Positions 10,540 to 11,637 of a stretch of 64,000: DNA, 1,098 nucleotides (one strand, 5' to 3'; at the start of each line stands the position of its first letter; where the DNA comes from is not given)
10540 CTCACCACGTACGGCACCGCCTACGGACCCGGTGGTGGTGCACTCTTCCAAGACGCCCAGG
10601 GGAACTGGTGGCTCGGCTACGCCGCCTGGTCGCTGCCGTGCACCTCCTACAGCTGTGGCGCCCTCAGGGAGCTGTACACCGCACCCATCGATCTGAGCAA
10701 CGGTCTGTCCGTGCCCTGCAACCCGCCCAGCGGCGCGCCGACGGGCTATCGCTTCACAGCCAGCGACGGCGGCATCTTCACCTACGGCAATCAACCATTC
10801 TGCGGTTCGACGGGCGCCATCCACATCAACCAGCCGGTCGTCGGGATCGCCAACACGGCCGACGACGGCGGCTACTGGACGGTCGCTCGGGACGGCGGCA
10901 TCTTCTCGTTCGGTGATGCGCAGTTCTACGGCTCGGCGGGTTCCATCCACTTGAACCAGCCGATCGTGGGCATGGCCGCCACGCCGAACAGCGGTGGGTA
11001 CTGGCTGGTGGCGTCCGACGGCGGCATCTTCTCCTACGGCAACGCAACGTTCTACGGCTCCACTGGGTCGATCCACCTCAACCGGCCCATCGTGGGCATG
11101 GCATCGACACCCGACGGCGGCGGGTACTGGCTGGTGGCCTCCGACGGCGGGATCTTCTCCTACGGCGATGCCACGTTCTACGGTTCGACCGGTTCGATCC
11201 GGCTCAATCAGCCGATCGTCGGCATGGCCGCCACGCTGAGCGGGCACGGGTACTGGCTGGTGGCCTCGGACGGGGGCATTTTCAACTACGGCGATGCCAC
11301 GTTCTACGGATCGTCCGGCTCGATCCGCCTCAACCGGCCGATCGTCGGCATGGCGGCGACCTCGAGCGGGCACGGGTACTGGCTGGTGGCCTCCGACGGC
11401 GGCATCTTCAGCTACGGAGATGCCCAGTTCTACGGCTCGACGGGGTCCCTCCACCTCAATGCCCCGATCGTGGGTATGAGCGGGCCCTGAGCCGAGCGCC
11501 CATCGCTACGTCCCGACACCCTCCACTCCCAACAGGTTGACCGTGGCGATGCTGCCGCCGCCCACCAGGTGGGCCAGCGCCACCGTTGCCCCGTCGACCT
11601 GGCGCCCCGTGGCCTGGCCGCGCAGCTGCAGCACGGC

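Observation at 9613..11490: Secreted GH43-like beta-propeller fused to six highly conserved 42-aa repeats (likely second propeller), encoded by near-identical 126-bp DNA repeats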

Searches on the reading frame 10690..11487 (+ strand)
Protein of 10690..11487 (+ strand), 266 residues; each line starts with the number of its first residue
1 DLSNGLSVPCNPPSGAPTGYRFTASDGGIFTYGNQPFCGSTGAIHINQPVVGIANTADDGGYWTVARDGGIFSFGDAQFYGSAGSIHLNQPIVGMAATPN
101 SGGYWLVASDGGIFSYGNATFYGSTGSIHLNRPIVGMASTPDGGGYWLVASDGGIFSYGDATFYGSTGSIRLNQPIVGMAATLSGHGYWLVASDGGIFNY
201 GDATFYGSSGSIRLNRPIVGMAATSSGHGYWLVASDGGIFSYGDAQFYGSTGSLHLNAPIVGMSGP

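Call 6: search_solved_structures(query=window:10744-11487:+, max_evalue=10, show_alignments=2)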
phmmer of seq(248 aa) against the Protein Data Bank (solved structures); distinct sequences matched with E-value up to 10: 2.
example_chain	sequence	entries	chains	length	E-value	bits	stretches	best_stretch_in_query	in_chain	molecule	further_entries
8p4q_A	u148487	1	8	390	0.00081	21.8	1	40-127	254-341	IMP dehydrogenase subunit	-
8p37_A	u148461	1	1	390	0.0011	21.5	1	40-127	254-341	IMP dehydrogenase subunit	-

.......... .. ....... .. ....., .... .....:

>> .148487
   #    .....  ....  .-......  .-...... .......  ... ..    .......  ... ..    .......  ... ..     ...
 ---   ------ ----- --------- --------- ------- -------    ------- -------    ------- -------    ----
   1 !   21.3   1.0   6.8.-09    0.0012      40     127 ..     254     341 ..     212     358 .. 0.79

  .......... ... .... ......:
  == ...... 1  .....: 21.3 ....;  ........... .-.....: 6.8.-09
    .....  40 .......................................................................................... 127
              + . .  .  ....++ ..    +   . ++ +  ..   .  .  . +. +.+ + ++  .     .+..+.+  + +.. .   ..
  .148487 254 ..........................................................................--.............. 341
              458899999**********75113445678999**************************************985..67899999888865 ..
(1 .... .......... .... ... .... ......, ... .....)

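Call 7: find_homologous_proteins(query=window:10744-11487:+)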
Query window:10744-11487:+ (248 aa): 7998 proteins with E <= 0.001 among 8000 candidates; the best 120 are listed.
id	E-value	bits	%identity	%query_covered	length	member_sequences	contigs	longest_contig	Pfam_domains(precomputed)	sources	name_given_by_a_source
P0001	1.6e-182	623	71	89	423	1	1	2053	-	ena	-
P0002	6.2e-179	611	60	100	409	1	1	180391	-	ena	-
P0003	1.1e-176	603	68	95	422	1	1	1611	-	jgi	jgi:hypothetical protein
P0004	3.6e-172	589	70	94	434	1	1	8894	-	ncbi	-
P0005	5.6e-172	588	72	100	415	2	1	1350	PF04616.21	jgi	jgi:hypothetical protein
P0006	1.1e-170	584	63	94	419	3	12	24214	-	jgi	jgi:hypothetical protein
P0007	2.8e-169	579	63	90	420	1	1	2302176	-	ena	-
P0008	5.5e-161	552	55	91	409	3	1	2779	PF00877.26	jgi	jgi:cell wall-associated NlpC family hydrolase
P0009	6.6e-161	552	69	94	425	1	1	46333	-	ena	-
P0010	1.6e-159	547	60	88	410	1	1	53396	PF00877.26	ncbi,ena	-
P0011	1.8e-159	547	63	90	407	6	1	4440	PF00877.26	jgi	jgi:hypothetical protein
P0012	2.8e-159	546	71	99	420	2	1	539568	PF01246.27,PF12138.15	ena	-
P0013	2.4e-158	543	69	99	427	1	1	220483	-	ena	-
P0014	1.3e-156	538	64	77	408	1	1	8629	PF00877.26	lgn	-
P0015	2.9e-155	533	64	99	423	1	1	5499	-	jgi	-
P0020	8.0e-151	519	63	93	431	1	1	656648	PF00877.26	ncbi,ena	-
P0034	1.3e-143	495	76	88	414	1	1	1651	PF27111.1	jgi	jgi:hypothetical protein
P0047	3.2e-140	484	61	93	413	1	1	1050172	PF00877.26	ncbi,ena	-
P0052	4.7e-139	480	72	86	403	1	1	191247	PF23163.2,PF23795.2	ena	-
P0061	1.2e-136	472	58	92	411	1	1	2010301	PF00877.26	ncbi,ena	-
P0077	1.6e-133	462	56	89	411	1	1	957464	PF06737.20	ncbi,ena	-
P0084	1.1e-132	459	72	99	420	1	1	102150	PF01833.31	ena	-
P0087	5.1e-132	457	59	94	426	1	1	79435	PF01551.30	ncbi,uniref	ncbi:peptidoglycan DD-metalloendopeptidase family protein [Catellatospora methionotrophica]|uniref:p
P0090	1.4e-131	456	59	81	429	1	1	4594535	PF01551.30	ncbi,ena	-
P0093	1.8e-131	455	65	94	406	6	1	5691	PF22073.3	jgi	jgi:hypothetical protein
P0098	4.4e-129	447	74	80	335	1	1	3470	PF23163.2,PF24556.2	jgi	jgi:ribosomal protein L24E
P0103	1.7e-128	445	57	93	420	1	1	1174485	-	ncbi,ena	-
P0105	1.8e-128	445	73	78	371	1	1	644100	-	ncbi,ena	-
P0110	1.1e-127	443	61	94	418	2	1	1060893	-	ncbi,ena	-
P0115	4.4e-127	441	68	100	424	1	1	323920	-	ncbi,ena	-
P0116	1.0e-126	440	66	94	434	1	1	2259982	-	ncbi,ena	-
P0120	3.4e-126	438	69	94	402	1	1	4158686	-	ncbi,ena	-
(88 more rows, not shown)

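Call 14: predict_structure(protein=window:10690-11487:+)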
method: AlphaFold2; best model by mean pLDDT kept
length: 266 residues; sequences in the alignment: 1
mean_pLDDT: 44.6   pTM: 0.49
mean pLDDT of the five models: 44.6, 39.5, 39.4, 38.6, 28.4
residues with pLDDT >= 90: 0; 70-90: 0; 50-70: 109; < 50: 157
segments of 3 or more residues with pLDDT < 50: 1-36, 48-75, 91-93, 95-113, 137-155, 179-197, 221-239, 262-266
pLDDT, mean of each block of 10 residues (from residue 1): 35 35 34 47 52 36 28 50 57 41 29 50 60 48 30 47 60 54 33 41 57 56 35 35 53 57 41
secondary structure, 60 per line:
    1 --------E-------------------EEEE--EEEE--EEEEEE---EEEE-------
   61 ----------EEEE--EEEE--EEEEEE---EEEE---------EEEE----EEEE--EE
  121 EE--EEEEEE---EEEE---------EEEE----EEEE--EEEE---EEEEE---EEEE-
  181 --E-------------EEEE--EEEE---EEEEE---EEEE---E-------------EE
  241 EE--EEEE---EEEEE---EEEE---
elements in order: E29-32 E35-38 E41-46 E50-53 E71-74 E77-80 E83-88 E92-95 E105-108 E113-116 E119-122 E125-130 E134-137 E147-150 E155-158 E161-164 E168-172 E176-179 E197-200 E203-206 E210-214 E218-221 E239-242 E245-248 E252-256 E260-263

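Call 27: predict_structure(alignment_id=A1)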
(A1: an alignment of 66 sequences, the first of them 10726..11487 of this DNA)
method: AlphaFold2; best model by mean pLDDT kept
length: 254 residues; sequences in the alignment: 66
mean_pLDDT: 96.9   pTM: 0.91
mean pLDDT of the five models: 96.9, 96.9, 96.8, 96.7, 96.5
residues with pLDDT >= 90: 249; 70-90: 3; 50-70: 2; < 50: 0
segments of 3 or more residues with pLDDT < 50: none
pLDDT, mean of each block of 10 residues (from residue 1): 86 98 96 97 96 98 98 97 98 98 98 96 98 98 98 96 98 98 98 97 97 97 98 97 96 93
secondary structure, 60 per line:
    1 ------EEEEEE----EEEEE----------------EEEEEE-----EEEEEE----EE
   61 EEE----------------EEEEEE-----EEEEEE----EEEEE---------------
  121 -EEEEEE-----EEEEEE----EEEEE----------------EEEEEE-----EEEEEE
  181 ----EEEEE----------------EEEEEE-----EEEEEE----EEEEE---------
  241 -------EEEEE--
elements in order: E7-12 E17-21 E38-43 E49-54 E59-63 E80-85 E91-96 E101-105 E122-127 E133-138 E143-147 E164-169 E175-180 E185-189 E206-211 E217-222 E227-231 E248-252

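Call 30: fold_search(model_id=the predicted structure, library=pdb)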
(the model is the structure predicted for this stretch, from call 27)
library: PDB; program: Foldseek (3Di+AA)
matches with E <= 10: 1987; with E <= 0.001: 1264
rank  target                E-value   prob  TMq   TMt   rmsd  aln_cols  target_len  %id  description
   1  1nr0                  2.1e-09  1.00  0.54  0.25   6.8       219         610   16  Two Seven-Bladed Beta-Propeller Domains Revealed By The Structure Of A C. elegans Homologue Of Yeast Actin Interacting P (released 2003-07-01)
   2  7uwf_A                4.3e-09  1.00  0.56  0.42   7.8       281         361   13  Human Rix1 sub-complex scaffold (released 2022-11-02)
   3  2ymu_A                1.4e-08  1.00  0.64  0.31   6.4       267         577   13  Structure of a highly repetitive propeller structure (released 2012-10-17)
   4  9duo_B                1.4e-08  1.00  0.58  0.44   6.9       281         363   12  Human PELP1-WDR18 complex (released 2025-04-30)
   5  9l5t_W                2.1e-08  1.00  0.57  0.39   6.1       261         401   13  Cryo-EM structure of the thermophile spliceosome (state B*Q2) (released 2025-03-12)
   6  9duo_A                2.1e-08  1.00  0.57  0.42   7.8       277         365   12  Human PELP1-WDR18 complex (released 2025-04-30)
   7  9ejo                  2.6e-08  1.00  0.56  0.44   8.9       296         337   14  Crystal structure of WDR91 in complex with XS381295 (released 2025-02-26)
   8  9dtr_o                3.4e-08  1.00  0.57  0.44   6.9       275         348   13  Structure of the yeast post-catalytic P complex spliceosome at 2.3 Angstrom resolution (released 2024-12-25)
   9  8shj_C                3.6e-08  1.00  0.55  0.47   8.1       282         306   12  Crystal structure of the WD-repeat domain of human WDR91 in complex with MR45279 (released 2023-07-05)
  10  8fl2_NW               3.6e-08  1.00  0.54  0.40   7.7       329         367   12  Human nuclear pre-60S ribosomal subunit (State I1) (released 2023-07-12)
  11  7q40_A                4.1e-08  1.00  0.48  0.36   9.6       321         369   13  Crystal structure of RCC1-Like domain 2 of ubiquitin ligase HERC2 (released 2022-11-16)
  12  7mq8_LN               4.3e-08  1.00  0.58  0.26   8.6       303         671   14  Cryo-EM structure of the human SSU processome, state pre-A1 (released 2021-09-22)
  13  8fl2_NV               5.7e-08  1.00  0.56  0.40   8.8       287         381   12  Human nuclear pre-60S ribosomal subunit (State I1) (released 2023-07-12)
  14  6km7_B                6.0e-08  1.00  0.54  0.46   9.0       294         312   10  The structural basis for the internal interaction in RBBP5 (released 2019-10-02)
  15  3ow8_B                6.3e-08  1.00  0.65  0.58   6.1       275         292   13  Crystal Structure of the WD repeat-containing protein 61 (released 2010-09-29)
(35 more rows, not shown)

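Call 32: search_protein_families(library=pfam, proteins=[P0052, P0098, P0093, P0034, P0012, P0084, P0001, P0002, P0004, P0115], max_evalue=0.01)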
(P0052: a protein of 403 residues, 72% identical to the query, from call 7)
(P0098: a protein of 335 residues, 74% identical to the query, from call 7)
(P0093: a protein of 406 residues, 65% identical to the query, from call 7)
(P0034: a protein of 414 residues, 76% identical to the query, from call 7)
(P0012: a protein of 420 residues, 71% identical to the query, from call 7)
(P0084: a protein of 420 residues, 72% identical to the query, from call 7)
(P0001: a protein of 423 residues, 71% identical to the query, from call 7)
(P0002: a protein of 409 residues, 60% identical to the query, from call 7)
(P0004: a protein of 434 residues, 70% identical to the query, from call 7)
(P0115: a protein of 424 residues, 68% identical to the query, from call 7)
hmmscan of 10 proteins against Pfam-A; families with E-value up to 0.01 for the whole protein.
P0052 (403 aa): 4 families
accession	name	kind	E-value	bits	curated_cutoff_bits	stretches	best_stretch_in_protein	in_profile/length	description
PF23163.1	CSD_RNase_II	-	2e-07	31.3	24.3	0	82-102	16-36/60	CSD-like barrel domain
PF23795.1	SH3_YKFC_2nd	-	5.1e-05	23.5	27.4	0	3-20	40-57/57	YKFC SH3b2 domain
PF24556.1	SH3_Myosin-XVIIIa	-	0.00019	21.7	27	0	170-185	17-32/65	Unconventional myosin-XVIIIa SH3 domain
PF04075.20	F420H2_quin_red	-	0.0073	16.9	22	0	70-102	31-60/130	F420H(2)-dependent quinone reductase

P0098 (335 aa): 4 families
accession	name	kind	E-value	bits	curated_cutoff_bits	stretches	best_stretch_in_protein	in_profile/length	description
PF24556.1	SH3_Myosin-XVIIIa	-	5.1e-06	26.7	27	0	217-232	17-32/65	Unconventional myosin-XVIIIa SH3 domain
PF23163.1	CSD_RNase_II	-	7e-06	26.4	24.3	0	170-191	15-36/60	CSD-like barrel domain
PF23795.1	SH3_YKFC_2nd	-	0.0016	18.7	27.4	0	218-235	40-57/57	YKFC SH3b2 domain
PF01246.26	Ribosomal_L24e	-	0.0055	17.3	27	0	220-238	14-32/66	Ribosomal protein L24e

P0093 (406 aa): 3 families
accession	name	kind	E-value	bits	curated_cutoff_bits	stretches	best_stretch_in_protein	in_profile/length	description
PF22073.2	Cep192_D4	-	9.1e-08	32.7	35.5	1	38-147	2-111/112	Cep192 domain 4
PF15780.11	ASH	-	0.00015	22.4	27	1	43-136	10-93/98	Abnormal spindle-like microcephaly-assoc'd, ASPM-SPD-2-Hydin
PF22544.2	HYDIN_VesB_CFA65-like_Ig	-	0.0025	18.4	25.5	1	41-136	4-90/100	HYDIN/CFA65/VesB-like, Ig-like domain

P0034 (414 aa): 2 families
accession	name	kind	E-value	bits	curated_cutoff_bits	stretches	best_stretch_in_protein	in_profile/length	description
PF01246.26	Ribosomal_L24e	-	0.00012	22.7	27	0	15-31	15-31/66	Ribosomal protein L24e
PF18675.7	HepII_C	-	0.003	18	26.1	0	17-35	50-68/88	Heparinase II C-terminal domain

P0012 (420 aa): 4 families
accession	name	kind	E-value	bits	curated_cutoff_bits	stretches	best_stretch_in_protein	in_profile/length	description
PF12138.14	Spherulin4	-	1.5e-26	93.8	30.2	1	1-160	65-236/239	Spherulation-specific family 4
PF01246.26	Ribosomal_L24e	-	4.4e-07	30.5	27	0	213-231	14-32/66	Ribosomal protein L24e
PF08226.16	DUF1720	-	0.0014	19.4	21.4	0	322-343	27-48/75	Domain of unknown function (DUF1720)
PF13338.12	AbiEi_4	-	0.0064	17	25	0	263-275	7-19/49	Transcriptional regulator, AbiEi antitoxin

P0084 (420 aa): 1 family
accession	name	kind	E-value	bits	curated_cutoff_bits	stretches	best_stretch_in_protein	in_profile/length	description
PF01833.30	TIG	-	2.6e-08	34.2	20.9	1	81-154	1-77/84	IPT/TIG domain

P0001 (423 aa): 1 family
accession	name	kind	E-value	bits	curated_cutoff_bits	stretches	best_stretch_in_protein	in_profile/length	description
PF13517.12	FG-GAP_3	-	0.0036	18.3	26.9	1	8-70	1-61/61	FG-GAP-like repeat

P0002 (409 aa): 0 families

P0004 (434 aa): 1 family
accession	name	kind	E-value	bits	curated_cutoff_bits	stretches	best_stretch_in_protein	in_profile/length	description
PF23795.1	SH3_YKFC_2nd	-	7.1e-05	23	27.4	0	267-284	40-57/57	YKFC SH3b2 domain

P0115 (424 aa): 2 families
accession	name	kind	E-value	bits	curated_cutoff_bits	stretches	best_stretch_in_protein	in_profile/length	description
PF23795.1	SH3_YKFC_2nd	-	0.00067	19.9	27.4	0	340-357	40-57/57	YKFC SH3b2 domain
PF24556.1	SH3_Myosin-XVIIIa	-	0.00094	19.5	27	0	214-228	18-32/65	Unconventional myosin-XVIIIa SH3 domain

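Call 42: search_protein_representatives(protein=window:10744-11487:+)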
Query: 248 residues. Proteins with E-value up to 0.001 (for the whole library): 19555; up to 1e-10: 15887; up to 1e-30: 9571. The best 150 are listed.
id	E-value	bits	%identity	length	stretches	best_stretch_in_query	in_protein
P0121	1.5e-200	680.0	55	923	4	48-231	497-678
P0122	8.7e-192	651.3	70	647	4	84-228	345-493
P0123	1.3e-189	644.2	61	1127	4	80-246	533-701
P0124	3.9e-189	642.6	58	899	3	41-246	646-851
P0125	4.2e-188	639.2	63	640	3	44-246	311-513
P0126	9.8e-188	638.0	65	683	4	72-245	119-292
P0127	1.5e-185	630.8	62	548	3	37-245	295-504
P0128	2.5e-181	617.0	65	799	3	33-205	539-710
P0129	8.5e-181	615.2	71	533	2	1-246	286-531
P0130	9.6e-181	615.1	44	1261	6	28-233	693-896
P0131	4.0e-180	613.0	68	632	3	47-205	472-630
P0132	7.9e-177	602.2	61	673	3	47-248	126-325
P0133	1.8e-172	587.9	69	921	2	36-246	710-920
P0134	2.2e-172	587.7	64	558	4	50-247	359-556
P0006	3.5e-171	583.7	60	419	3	71-245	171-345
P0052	1.5e-139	480.0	75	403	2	77-237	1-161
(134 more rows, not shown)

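Call 46: search_protein_families(library=pfam, alignment_id=A2, max_evalue=0.00001)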
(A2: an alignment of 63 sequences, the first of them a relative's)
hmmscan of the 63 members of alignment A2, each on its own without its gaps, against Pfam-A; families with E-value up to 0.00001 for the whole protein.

A. member 1, P0126 (683 aa): 3 families
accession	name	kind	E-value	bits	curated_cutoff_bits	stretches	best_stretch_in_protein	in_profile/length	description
PF17963.7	Big_9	-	3.8e-54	182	23.6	3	391-476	1-88/89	Bacterial Ig domain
PF17892.7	Cadherin_5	-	2.3e-34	117.6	26.5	3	391-477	2-96/98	Cadherin-like domain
PF17803.7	Cadherin_4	-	1.4e-27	96.4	25.1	2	382-446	2-71/71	Bacterial cadherin-like domain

B. families by the number of members that match (of 63 scanned): 55 families (the first 25 are shown)
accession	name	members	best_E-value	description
PF00041.27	fn3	5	2.5e-89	Fibronectin type III domain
PF16640.11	Big_3_5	4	2.6e-106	Bacterial Ig-like domain (group 3)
PF02369.22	Big_1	3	3.5e-54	Bacterial Ig-like domain (group 1)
PF17210.9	SdrD_B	3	1.7e-38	SdrD B-like domain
PF13620.12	CarboxypepD_reg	3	1.2e-27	Carboxypeptidase regulatory-like domain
PF01833.30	TIG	3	9.2e-25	IPT/TIG domain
PF13229.12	Beta_helix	3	1.1e-13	Right handed beta helix region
PF13715.12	CarbopepD_reg_2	3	2e-08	CarboxypepD_reg-like domain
PF17963.7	Big_9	2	1.1e-88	Bacterial Ig domain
PF17803.7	Cadherin_4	2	8.4e-57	Bacterial cadherin-like domain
PF17892.7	Cadherin_5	2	6.5e-55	Cadherin-like domain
PF16656.11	Pur_ac_phosph_N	2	2.6e-13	Purple acid Phosphatase, N-terminal domain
PF05048.19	NosD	2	2.4e-12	Periplasmic copper-binding protein (NosD)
PF07494.17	Reg_prop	2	9.6e-08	Two component regulator propeller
PF23795.1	SH3_YKFC_2nd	2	5.6e-06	YKFC SH3b2 domain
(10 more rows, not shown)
